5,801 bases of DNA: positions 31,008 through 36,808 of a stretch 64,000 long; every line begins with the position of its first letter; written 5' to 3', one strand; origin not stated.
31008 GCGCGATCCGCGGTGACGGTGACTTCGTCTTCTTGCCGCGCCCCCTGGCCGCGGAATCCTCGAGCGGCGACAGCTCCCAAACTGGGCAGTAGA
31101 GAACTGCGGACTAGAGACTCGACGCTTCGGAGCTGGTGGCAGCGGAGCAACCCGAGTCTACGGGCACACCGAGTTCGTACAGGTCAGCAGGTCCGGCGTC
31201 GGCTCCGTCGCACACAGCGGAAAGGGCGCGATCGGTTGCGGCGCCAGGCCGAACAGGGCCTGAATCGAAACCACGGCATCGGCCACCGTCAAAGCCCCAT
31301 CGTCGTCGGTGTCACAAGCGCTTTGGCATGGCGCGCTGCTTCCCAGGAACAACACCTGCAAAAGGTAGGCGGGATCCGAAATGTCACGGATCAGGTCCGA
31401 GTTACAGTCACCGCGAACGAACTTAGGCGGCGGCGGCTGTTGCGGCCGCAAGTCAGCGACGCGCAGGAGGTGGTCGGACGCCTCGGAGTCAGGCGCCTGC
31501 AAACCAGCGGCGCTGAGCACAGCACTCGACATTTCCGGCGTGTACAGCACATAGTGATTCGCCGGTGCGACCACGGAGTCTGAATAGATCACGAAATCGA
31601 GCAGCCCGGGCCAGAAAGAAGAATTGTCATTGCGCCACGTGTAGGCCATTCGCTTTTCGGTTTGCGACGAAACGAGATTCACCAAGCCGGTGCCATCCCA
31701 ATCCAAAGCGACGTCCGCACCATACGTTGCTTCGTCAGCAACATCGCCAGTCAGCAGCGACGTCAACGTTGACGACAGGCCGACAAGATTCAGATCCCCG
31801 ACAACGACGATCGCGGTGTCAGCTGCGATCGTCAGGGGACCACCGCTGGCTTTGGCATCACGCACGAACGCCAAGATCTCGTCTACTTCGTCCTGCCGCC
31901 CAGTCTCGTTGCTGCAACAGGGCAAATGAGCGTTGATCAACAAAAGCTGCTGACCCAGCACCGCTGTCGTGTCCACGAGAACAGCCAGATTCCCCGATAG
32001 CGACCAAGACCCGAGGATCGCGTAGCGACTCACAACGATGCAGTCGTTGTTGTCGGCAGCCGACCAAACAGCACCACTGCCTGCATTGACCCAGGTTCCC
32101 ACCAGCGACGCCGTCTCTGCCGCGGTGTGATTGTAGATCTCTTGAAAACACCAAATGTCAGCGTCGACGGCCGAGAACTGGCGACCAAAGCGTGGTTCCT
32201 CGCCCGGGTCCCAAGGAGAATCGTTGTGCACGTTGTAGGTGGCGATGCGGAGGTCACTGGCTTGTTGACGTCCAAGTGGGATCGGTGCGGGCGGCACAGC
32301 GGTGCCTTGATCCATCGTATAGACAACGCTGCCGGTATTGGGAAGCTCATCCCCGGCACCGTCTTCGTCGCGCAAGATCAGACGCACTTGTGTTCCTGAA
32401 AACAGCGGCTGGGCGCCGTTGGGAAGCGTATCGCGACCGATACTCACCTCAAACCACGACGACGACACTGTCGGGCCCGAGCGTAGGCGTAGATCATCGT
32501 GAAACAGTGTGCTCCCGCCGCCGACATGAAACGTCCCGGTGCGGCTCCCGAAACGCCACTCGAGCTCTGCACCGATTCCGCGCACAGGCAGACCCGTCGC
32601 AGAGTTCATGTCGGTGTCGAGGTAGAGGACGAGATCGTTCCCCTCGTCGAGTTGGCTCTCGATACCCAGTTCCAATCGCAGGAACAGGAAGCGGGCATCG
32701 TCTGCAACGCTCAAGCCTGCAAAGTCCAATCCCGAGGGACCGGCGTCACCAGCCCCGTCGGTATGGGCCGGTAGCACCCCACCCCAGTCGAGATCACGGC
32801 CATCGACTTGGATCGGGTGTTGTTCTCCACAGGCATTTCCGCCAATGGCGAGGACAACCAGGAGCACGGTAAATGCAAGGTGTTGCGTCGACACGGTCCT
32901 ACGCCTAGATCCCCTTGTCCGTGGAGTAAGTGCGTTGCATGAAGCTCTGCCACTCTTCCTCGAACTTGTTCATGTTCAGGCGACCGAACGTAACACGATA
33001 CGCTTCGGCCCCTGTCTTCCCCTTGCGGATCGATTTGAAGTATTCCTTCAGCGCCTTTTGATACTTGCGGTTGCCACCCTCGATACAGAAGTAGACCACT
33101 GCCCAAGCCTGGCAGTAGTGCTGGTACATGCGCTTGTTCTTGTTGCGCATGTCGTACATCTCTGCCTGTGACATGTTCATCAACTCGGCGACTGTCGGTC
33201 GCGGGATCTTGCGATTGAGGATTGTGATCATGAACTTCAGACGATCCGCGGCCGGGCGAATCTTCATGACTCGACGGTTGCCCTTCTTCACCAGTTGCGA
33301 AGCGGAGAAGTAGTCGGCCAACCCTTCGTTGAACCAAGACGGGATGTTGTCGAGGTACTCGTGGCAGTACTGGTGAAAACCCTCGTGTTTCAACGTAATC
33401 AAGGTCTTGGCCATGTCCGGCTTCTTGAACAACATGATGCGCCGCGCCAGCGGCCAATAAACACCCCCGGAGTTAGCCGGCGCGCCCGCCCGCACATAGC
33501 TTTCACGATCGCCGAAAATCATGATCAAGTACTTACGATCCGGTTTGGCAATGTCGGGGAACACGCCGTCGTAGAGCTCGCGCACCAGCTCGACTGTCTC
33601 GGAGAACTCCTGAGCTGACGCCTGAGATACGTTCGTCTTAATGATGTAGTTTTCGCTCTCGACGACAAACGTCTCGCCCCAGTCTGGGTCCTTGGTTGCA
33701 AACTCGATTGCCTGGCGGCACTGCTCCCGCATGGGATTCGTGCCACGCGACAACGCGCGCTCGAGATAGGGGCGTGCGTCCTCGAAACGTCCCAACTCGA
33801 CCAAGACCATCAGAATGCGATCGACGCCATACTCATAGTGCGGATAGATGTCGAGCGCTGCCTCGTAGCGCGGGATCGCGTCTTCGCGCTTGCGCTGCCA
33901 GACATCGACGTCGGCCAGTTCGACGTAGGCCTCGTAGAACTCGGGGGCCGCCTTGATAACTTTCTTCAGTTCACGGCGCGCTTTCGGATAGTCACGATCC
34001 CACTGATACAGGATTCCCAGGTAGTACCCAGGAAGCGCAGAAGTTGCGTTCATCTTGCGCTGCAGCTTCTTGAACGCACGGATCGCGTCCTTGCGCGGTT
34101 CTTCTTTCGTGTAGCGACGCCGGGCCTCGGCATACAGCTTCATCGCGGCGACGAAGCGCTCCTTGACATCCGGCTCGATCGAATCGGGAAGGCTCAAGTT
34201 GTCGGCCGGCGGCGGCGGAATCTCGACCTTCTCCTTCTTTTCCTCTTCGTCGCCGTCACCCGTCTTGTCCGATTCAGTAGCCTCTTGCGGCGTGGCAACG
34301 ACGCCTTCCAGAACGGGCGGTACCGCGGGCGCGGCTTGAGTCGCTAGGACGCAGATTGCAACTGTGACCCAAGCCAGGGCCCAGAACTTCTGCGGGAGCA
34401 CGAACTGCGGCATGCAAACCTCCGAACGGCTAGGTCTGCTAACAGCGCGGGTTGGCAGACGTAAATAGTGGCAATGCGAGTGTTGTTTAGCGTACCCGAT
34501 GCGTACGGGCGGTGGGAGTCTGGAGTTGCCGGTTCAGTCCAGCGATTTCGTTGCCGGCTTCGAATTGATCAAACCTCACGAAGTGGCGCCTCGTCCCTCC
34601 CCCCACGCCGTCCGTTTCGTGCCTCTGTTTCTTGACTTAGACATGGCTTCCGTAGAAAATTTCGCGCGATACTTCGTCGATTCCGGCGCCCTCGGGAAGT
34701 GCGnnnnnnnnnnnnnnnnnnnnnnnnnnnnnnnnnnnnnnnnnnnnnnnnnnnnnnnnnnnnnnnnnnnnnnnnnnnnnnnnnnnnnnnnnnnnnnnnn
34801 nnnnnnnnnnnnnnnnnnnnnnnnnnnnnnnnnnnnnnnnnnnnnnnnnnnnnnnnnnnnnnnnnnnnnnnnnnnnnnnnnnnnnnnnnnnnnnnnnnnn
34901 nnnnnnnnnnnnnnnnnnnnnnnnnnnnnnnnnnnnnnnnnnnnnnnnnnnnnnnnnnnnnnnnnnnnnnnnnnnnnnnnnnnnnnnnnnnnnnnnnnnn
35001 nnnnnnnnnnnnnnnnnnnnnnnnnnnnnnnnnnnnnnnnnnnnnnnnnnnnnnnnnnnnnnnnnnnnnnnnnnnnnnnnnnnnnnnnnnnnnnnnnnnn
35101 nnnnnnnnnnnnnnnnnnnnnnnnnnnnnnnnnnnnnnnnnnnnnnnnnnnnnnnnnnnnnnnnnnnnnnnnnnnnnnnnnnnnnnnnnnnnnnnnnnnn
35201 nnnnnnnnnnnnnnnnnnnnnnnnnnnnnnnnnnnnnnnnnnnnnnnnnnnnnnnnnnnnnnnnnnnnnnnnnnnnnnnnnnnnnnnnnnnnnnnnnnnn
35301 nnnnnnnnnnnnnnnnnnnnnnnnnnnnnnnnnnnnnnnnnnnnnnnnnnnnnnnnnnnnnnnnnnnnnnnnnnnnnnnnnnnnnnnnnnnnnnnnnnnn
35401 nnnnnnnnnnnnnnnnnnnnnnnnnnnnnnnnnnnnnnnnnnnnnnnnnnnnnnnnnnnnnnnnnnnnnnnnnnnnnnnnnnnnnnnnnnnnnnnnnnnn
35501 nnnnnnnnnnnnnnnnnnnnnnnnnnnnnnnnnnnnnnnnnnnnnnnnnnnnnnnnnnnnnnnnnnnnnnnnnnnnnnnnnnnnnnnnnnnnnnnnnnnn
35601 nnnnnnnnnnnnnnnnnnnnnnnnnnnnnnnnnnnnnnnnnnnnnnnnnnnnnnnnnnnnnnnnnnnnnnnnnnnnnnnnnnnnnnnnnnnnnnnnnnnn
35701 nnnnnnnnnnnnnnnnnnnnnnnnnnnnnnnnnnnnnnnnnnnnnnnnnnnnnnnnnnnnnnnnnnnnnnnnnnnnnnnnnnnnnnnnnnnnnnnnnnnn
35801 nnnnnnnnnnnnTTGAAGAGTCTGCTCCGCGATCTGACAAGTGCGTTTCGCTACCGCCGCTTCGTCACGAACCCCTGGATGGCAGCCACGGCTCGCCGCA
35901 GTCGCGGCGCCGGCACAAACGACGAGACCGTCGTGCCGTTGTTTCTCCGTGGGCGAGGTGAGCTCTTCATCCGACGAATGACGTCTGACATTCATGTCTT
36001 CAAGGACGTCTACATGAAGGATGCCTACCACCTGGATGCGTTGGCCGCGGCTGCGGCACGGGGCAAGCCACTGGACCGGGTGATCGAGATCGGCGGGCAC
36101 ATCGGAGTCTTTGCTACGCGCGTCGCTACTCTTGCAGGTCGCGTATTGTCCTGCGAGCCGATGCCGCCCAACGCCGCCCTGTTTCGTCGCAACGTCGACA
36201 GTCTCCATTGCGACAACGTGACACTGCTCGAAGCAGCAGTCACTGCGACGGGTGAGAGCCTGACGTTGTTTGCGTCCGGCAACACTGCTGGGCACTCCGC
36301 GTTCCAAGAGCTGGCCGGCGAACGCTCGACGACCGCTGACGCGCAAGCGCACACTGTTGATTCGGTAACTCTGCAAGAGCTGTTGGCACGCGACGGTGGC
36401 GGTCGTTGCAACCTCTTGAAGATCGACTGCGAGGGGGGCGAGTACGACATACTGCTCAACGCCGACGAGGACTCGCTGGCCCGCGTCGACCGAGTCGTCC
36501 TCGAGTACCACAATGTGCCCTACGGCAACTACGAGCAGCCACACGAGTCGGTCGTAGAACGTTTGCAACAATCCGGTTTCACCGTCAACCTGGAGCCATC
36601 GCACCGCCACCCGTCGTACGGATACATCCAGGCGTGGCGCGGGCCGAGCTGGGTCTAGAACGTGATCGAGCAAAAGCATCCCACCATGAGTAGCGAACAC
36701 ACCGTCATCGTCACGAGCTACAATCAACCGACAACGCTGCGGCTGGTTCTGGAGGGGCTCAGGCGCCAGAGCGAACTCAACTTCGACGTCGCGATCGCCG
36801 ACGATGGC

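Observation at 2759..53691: Nine paralogous dockerin-like C-terminal modules on secreted proteins with unrelated scaffolds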

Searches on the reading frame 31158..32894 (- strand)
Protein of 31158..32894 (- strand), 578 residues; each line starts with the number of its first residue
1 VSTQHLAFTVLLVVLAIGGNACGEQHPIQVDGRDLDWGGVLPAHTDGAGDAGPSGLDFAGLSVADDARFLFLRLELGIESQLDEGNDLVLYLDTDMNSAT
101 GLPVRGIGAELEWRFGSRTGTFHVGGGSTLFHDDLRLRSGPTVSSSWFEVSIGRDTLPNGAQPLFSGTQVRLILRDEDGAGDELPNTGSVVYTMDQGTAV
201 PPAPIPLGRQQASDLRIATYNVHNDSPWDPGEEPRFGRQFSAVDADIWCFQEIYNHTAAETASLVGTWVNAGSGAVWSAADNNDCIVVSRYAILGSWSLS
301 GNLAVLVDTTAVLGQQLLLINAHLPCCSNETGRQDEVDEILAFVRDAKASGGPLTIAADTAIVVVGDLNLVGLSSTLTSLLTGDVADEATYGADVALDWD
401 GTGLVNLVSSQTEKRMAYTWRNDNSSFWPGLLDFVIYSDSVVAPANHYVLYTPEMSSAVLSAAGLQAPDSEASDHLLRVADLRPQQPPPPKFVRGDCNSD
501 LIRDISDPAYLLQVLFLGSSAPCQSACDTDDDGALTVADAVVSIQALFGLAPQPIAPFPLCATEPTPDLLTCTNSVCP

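Call 4: search_protein_families(library=pfam, proteins=[window:31158-32894:-], max_evalue=0.01)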
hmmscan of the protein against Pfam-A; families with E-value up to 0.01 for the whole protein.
window:31158-32894:- (578 aa): 1 family
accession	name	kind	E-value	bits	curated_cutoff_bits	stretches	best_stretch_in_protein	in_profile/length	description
PF03372.29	Exo_endo_phos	-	2.5e-06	27.8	24.5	1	218-475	1-225/225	Endonuclease/Exonuclease/phosphatase family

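Call 6: search_protein_families(library=ncbifam, proteins=[window:31158-32894:-], max_evalue=0.01)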
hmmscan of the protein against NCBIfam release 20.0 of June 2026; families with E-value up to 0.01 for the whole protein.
window:31158-32894:- (578 aa): 0 families

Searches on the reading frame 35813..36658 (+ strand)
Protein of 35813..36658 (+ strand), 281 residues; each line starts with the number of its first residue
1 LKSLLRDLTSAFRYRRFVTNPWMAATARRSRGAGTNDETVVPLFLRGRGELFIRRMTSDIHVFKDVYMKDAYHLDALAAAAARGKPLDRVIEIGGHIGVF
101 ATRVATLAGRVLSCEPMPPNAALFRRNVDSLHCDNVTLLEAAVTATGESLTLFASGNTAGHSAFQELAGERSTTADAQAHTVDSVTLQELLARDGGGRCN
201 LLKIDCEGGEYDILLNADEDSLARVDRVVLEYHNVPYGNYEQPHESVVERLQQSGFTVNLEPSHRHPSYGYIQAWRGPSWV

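Call 17: search_protein_families(library=pfam, proteins=[window:35813-36658:+], max_evalue=0.001)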
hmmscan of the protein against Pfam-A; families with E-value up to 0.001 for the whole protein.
window:35813-36658:+ (281 aa): 1 family
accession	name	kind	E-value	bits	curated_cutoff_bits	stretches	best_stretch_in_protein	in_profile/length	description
PF05050.19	Methyltransf_21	-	2.3e-17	64.1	22.7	1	92-252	1-167/173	Methyltransferase FkbM domain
